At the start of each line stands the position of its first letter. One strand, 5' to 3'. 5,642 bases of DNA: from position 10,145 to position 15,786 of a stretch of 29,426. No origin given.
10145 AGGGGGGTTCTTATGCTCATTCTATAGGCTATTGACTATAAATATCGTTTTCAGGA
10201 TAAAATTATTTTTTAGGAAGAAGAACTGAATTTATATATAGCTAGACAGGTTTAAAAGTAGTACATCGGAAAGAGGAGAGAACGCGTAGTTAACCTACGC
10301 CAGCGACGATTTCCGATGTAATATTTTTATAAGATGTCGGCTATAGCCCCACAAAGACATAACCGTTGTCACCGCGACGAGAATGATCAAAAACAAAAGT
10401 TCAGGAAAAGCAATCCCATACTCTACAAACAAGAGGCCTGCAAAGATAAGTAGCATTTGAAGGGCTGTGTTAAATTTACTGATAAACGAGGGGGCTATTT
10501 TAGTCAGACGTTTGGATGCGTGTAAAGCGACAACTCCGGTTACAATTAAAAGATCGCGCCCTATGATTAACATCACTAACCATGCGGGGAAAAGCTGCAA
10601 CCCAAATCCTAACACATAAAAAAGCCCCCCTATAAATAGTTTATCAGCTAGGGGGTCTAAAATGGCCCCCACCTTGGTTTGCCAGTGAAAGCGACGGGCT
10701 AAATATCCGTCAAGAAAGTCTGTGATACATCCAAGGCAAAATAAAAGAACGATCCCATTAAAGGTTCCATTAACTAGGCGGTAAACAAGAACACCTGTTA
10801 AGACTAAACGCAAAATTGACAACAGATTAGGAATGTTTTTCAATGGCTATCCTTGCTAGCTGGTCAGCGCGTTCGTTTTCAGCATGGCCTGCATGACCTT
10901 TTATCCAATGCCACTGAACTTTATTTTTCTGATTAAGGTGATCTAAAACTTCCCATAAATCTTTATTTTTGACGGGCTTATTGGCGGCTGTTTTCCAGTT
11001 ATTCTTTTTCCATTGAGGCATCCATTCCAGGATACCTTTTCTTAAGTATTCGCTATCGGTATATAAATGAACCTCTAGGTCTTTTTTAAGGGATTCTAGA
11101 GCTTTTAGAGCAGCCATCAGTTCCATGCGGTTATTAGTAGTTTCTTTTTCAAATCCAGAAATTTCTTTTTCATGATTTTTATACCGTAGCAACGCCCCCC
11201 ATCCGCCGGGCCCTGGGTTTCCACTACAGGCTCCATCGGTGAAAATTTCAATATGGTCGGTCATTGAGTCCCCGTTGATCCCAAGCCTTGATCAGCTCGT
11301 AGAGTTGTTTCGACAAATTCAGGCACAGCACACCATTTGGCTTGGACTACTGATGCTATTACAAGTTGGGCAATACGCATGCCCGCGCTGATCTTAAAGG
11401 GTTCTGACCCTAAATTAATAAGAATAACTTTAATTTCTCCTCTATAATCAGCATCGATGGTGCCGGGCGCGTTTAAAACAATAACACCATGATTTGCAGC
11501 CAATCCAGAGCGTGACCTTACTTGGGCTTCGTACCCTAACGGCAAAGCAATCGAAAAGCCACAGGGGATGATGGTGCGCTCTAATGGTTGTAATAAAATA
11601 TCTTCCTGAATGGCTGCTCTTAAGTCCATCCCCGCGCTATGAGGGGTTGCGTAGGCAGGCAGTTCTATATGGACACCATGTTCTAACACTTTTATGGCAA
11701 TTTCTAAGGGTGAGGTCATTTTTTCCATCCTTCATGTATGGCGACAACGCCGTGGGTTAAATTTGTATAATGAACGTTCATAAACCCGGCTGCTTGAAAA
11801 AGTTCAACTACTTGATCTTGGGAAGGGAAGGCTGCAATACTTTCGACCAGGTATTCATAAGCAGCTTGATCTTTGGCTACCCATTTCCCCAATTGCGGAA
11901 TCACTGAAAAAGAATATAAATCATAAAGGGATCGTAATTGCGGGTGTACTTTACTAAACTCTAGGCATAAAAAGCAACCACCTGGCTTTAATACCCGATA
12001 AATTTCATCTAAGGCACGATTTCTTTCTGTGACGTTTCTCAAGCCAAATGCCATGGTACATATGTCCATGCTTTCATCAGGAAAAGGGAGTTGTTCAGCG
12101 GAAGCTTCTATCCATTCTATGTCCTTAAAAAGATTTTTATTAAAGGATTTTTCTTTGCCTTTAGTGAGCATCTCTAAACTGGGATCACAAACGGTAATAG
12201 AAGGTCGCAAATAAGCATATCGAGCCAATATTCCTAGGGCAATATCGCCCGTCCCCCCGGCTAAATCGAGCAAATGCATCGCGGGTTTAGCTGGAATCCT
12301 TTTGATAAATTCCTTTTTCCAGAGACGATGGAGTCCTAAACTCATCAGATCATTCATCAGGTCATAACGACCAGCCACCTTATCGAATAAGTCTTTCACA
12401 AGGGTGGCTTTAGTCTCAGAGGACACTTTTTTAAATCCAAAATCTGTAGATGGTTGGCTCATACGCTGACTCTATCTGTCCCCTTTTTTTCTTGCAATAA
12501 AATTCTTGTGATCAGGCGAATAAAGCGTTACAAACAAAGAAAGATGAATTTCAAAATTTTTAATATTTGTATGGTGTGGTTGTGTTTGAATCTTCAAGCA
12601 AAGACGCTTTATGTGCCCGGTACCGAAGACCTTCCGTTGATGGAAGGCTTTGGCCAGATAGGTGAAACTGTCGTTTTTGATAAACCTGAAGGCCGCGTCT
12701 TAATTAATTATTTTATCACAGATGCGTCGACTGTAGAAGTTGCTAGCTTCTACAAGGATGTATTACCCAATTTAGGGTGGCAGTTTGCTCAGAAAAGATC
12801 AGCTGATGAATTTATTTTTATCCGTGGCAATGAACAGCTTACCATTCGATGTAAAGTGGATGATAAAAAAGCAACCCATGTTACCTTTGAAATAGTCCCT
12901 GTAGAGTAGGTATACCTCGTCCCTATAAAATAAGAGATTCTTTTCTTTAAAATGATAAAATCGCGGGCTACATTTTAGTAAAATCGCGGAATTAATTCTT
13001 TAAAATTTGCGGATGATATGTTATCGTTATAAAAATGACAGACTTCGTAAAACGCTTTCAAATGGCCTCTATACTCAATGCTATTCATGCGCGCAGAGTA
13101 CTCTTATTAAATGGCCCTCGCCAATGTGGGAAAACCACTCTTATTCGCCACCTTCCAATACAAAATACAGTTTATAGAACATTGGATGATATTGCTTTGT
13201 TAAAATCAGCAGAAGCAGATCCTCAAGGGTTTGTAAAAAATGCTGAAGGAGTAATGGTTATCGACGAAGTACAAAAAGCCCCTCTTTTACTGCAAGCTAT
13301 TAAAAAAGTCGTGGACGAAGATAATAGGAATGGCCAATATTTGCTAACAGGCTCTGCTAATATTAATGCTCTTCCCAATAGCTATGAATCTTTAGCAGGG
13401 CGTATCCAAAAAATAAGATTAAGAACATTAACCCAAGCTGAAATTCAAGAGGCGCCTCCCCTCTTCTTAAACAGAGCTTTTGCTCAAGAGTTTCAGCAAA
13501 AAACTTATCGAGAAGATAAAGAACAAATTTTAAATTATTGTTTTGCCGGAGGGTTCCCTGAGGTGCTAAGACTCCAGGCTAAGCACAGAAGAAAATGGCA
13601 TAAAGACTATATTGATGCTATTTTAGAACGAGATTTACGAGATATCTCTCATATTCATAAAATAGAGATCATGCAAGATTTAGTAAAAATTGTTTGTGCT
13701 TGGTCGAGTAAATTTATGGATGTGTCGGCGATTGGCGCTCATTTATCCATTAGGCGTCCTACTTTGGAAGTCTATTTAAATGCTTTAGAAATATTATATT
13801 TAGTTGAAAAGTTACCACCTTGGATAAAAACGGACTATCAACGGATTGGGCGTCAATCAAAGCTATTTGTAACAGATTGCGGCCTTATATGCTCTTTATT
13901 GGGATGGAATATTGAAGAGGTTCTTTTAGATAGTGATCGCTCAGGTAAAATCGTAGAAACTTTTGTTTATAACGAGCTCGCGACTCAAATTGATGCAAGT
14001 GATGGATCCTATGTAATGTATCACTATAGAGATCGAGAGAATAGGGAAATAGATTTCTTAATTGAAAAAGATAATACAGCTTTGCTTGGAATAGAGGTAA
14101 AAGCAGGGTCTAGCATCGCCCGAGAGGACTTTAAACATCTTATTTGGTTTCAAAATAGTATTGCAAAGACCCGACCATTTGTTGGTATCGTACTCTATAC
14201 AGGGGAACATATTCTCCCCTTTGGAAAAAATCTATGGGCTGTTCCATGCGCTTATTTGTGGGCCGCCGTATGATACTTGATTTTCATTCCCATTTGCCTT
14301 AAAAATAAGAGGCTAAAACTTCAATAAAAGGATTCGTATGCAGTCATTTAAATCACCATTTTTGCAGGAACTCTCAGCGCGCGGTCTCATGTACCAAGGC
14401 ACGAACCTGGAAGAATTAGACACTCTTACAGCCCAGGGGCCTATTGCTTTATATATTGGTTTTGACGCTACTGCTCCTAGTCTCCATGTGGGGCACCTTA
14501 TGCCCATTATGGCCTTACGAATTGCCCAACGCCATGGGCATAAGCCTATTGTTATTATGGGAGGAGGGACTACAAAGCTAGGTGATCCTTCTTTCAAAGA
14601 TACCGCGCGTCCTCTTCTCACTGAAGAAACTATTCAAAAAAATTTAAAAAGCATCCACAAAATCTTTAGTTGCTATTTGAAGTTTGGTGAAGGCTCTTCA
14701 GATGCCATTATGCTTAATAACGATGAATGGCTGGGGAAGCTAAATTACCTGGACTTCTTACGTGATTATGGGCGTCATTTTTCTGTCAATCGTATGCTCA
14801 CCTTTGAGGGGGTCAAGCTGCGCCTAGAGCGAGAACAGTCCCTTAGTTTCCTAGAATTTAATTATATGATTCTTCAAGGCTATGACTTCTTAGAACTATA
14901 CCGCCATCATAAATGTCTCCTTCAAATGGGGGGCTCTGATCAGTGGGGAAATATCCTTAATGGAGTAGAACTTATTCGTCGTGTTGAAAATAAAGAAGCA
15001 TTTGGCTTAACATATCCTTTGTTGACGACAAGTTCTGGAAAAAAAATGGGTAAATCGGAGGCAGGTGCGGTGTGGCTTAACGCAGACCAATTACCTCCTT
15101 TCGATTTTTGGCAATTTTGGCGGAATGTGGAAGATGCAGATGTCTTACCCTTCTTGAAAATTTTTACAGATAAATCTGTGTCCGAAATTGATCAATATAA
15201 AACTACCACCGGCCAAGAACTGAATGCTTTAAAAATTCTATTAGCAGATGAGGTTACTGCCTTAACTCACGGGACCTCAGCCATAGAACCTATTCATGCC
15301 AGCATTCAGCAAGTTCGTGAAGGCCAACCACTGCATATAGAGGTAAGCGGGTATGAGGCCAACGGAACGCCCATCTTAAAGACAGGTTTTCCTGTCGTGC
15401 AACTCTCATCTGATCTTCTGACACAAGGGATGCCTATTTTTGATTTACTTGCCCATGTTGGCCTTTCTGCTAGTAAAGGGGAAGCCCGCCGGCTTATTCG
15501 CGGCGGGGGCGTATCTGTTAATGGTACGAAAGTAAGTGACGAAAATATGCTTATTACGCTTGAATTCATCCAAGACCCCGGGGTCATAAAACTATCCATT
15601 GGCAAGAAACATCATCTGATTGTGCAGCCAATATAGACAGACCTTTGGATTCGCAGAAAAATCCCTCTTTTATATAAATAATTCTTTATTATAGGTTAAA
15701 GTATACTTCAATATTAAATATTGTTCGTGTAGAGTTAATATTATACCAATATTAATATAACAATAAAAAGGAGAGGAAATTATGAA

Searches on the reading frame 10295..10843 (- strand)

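Call 7: search_protein_families(library=pfam, proteins=[window:10295-10843:-], max_evalue=0.01)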
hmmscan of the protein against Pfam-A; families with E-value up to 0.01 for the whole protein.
window:10295-10843:- (182 aa): 1 family
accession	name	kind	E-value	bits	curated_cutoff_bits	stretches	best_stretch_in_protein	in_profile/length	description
PF01066.26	CDP-OH_P_transf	-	1.6e-29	103.7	22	1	3-155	2-146/152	CDP-alcohol phosphatidyltransferase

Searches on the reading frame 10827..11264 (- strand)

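Call 7: search_protein_families(library=pfam, proteins=[window:10827-11264:-], max_evalue=0.01)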
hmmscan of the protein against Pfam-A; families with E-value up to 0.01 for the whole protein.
window:10827-11264:- (145 aa): 1 family
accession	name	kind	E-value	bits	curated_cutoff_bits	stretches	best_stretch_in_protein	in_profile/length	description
PF00075.30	RNase_H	-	2.4e-52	177.3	25.8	1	5-141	4-140/141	RNase H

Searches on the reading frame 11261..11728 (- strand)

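Call 7: search_protein_families(library=pfam, proteins=[window:11261-11728:-], max_evalue=0.01)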
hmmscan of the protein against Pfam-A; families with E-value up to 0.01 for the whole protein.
window:11261-11728:- (155 aa): 2 families
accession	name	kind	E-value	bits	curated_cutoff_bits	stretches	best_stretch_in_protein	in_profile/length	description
PF00692.24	dUTPase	-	2.4e-27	95.7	22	1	21-153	3-129/129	dUTPase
PF22769.1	DCD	-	3.1e-10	40.8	27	1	41-125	68-151/153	dCTP deaminase-like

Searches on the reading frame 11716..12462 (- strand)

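Call 7: search_protein_families(library=pfam, proteins=[window:11716-12462:-], max_evalue=0.01)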
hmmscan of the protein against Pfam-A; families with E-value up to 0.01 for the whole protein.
window:11716-12462:- (248 aa): 7 families
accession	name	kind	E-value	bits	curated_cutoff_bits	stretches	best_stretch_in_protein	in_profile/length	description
PF01209.24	Ubie_methyltran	-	1.9e-79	266.8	20.1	1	17-247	4-233/233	ubiE/COQ5 methyltransferase family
PF08241.18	Methyltransf_11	-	2.3e-20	73.5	21.2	1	65-166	1-95/95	Methyltransferase domain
PF13649.12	Methyltransf_25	-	7.2e-19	68.7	27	1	65-162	2-97/97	Methyltransferase domain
PF13847.12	Methyltransf_31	-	4.3e-11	43.1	27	1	59-225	2-144/145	Methyltransferase domain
PF08242.18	Methyltransf_12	-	5.6e-11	43.5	30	1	65-164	1-98/98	Methyltransferase domain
PF13489.12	Methyltransf_23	-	1.7e-09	38.1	27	1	51-231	11-163/164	Methyltransferase domain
PF05148.21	Methyltransf_8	-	0.0005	20.4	27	1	122-170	113-160/219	Hypothetical methyltransferase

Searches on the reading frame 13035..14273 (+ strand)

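Call 7: search_protein_families(library=pfam, proteins=[window:13035-14273:+], max_evalue=0.01)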
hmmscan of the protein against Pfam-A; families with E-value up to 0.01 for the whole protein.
window:13035-14273:+ (412 aa): 5 families
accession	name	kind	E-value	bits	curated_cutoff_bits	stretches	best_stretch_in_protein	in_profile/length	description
PF13635.12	DUF4143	-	2.7e-36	125.2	28.1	1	198-358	1-160/160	Domain of unknown function (DUF4143)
PF13173.12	AAA_14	-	6.2e-25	88.1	27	1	20-137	2-128/129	AAA domain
PF01637.24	ATPase_2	-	0.0018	18.6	33.2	0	20-40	20-40/225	ATPase domain predominantly from Archaea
PF03215.21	Rad17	-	0.004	17.6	23.8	1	9-43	35-68/186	Rad17 P-loop domain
PF13401.12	AAA_22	-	0.006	17.3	27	0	19-41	4-26/130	AAA domain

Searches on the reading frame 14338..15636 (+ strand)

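Call 7: search_protein_families(library=pfam, proteins=[window:14338-15636:+], max_evalue=0.01)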
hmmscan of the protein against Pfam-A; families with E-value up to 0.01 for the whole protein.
window:14338-15636:+ (432 aa): 4 families
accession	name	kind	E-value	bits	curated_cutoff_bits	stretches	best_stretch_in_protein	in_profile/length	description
PF00579.31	tRNA-synt_1b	-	8.1e-75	252.3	21.1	1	33-319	3-283/292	tRNA synthetases class I (W and Y)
PF22421.1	SYY_C-terminal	-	1.2e-08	35.1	27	1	361-427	15-81/83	Tyrosine--tRNA ligase SYY-like C-terminal domain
PF01479.30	S4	-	1.3e-08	34.9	22.8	1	365-407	1-43/48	S4 domain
PF16714.10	TyrRSs_C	-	0.0014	18.8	30.6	1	364-411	20-68/120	Tyrosyl-tRNA synthetase C-terminal domain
